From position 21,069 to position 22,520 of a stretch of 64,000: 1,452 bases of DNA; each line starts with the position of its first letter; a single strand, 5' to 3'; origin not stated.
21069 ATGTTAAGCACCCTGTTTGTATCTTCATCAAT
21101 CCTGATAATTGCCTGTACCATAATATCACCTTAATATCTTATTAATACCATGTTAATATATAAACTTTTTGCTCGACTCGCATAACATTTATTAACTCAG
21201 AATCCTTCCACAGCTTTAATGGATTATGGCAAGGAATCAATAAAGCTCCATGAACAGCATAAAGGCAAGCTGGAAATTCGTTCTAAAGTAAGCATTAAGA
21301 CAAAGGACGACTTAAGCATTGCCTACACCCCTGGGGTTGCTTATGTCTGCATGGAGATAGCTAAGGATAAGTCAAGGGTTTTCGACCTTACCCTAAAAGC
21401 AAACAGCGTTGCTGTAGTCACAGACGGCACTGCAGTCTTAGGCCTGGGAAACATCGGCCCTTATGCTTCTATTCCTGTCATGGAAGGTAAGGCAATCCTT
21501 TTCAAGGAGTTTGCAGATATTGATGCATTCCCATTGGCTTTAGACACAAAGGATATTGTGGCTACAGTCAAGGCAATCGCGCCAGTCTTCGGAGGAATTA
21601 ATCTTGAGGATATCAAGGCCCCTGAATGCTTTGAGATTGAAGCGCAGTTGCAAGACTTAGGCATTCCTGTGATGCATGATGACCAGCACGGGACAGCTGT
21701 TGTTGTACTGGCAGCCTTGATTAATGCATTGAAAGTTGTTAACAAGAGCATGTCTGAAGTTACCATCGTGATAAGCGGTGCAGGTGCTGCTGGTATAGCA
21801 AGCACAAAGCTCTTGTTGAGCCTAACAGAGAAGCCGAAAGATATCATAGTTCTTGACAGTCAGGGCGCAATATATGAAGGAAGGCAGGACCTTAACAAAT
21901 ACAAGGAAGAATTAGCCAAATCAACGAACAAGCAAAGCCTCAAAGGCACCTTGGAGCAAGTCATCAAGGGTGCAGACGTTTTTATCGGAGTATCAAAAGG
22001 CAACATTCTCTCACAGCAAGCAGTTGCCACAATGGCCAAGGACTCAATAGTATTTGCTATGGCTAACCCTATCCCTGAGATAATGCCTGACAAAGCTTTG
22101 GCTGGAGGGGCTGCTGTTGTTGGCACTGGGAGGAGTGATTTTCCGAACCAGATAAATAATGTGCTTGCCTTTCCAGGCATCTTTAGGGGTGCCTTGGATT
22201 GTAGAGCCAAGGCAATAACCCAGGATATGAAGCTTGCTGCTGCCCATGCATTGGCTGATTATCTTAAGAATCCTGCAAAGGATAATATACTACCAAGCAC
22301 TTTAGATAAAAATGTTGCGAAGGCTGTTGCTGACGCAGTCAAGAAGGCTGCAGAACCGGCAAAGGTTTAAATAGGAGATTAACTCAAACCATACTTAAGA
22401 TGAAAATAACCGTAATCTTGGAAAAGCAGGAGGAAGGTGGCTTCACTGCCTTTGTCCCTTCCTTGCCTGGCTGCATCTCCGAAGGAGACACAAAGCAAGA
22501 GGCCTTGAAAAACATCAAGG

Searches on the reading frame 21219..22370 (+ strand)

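Call 16: search_protein_families(library=pfam, proteins=[window:21219-22370:+], max_evalue=0.00001)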
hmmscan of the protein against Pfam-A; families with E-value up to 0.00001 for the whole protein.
window:21219-22370:+ (383 aa): 2 families
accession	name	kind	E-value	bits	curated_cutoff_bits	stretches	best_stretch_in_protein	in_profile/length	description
PF00390.24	malic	-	3.5e-29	102.4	23.1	1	16-111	2-118/182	Malic enzyme, N-terminal domain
PF03949.21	Malic_M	-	7.7e-28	97.9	23.5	1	158-378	3-257/258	Malic enzyme, NAD binding domain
